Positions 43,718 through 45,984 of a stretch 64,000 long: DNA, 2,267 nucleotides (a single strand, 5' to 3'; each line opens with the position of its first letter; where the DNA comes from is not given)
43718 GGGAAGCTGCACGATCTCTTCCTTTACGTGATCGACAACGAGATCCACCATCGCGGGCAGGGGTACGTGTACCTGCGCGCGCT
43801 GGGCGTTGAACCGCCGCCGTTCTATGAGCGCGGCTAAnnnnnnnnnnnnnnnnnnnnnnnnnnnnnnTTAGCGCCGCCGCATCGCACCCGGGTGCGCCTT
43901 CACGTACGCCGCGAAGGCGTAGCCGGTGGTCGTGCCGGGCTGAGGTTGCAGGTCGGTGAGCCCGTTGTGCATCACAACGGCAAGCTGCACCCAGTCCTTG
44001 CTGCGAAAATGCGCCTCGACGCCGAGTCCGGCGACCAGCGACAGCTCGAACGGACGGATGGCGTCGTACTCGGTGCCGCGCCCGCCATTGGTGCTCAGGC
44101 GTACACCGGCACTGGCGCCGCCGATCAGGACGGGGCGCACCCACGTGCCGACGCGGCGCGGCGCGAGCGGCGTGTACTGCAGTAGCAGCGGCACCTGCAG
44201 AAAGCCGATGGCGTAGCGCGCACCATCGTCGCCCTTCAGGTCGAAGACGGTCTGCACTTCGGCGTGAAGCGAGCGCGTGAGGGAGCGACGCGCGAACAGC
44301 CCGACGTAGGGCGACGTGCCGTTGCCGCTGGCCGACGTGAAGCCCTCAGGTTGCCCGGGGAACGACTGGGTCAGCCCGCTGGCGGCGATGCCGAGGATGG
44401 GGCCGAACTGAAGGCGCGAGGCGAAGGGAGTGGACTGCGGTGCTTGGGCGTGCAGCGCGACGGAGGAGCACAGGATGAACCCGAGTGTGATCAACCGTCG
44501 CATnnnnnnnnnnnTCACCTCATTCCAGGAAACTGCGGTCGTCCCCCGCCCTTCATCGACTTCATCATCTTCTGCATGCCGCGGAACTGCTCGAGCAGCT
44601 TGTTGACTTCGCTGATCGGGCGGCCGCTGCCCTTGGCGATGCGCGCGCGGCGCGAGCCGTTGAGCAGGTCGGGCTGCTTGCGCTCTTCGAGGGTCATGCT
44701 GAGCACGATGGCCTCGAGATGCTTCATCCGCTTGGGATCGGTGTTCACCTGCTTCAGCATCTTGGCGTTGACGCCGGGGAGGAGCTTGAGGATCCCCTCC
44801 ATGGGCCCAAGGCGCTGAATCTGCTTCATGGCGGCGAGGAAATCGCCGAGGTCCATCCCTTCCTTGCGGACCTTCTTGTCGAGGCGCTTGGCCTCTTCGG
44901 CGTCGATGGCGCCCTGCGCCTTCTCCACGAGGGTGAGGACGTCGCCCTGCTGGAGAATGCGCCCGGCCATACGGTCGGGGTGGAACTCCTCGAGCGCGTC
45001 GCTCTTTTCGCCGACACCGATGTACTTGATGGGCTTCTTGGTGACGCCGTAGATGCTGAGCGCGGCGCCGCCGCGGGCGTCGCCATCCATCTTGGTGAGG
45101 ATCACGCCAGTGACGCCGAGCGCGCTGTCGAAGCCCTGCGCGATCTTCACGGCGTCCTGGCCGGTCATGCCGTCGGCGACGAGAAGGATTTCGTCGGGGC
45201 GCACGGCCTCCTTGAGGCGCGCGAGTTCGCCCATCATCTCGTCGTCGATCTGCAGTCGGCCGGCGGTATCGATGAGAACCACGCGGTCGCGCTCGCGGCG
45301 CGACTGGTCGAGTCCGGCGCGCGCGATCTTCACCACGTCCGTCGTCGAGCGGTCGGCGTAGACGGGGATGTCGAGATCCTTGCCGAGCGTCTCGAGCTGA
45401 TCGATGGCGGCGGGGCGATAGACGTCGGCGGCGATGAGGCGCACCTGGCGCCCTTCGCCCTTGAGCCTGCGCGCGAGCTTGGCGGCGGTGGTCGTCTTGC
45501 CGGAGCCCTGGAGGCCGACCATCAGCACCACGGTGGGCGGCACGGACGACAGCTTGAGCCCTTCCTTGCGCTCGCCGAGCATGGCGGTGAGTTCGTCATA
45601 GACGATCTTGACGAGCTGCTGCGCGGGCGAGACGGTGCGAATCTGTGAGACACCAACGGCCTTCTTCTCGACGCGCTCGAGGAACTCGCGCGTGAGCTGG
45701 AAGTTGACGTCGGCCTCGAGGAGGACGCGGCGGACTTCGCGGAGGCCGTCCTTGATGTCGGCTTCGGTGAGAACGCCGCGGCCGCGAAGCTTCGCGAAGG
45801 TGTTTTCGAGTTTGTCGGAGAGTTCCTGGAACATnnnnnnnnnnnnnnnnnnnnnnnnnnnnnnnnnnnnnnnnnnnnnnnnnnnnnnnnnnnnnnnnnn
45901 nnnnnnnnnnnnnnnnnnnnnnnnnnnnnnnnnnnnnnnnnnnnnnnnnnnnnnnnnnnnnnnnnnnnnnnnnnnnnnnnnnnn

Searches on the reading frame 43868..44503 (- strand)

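Call 54: search_protein_families(library=pfam, proteins=[window:43868-44503:-], max_evalue=0.01)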
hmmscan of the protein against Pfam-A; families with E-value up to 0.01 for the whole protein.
window:43868-44503:- (211 aa): 1 family
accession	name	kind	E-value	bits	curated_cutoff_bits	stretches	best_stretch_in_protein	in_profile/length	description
PF13568.12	OMP_b-brl_2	-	0.00089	19.8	27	1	22-184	45-172/175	Outer membrane protein beta-barrel domain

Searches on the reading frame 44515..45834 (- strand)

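Call 10: search_protein_families(library=pfam, proteins=[window:44515-45834:-])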
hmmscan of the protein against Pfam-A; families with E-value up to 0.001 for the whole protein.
window:44515-45834:- (439 aa): 11 families
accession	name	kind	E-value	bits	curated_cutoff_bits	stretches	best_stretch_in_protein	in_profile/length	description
PF00448.28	SRP54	-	9.1e-73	244.5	22.7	1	100-294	1-195/196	SRP54-type protein, GTPase domain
PF02978.25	SRP_SPB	-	2e-30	105.4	27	1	327-424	2-91/91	Signal peptide binding domain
PF02881.24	SRP54_N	-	7.3e-22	77.8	22.4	1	5-82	1-75/75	SRP54-type protein, helical bundle domain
PF13401.12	AAA_22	-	7.1e-08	33.3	27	1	102-209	7-109/130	AAA domain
PF01656.29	CbiA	-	2e-06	28.2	25.4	1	110-256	9-90/125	CobQ/CobB/MinD/ParA nucleotide binding domain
PF06414.18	Zeta_toxin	-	2.9e-06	27.3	22.3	1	96-142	12-57/199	Zeta toxin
PF13671.12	AAA_33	-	9.6e-06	26.4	27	1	102-145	1-39/143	AAA domain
PF13604.12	AAA_30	-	3.4e-05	24.1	27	1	101-221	19-124/191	AAA domain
PF13191.12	AAA_16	-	9.9e-05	23.3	32.6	1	100-221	24-139/167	AAA ATPase domain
PF01583.26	APS_kinase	-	0.00023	21.6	21.1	1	101-142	3-44/152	Adenylylsulphate kinase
PF01591.24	6PF2K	-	0.00056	19.7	27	1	97-145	10-58/223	6-phosphofructo-2-kinase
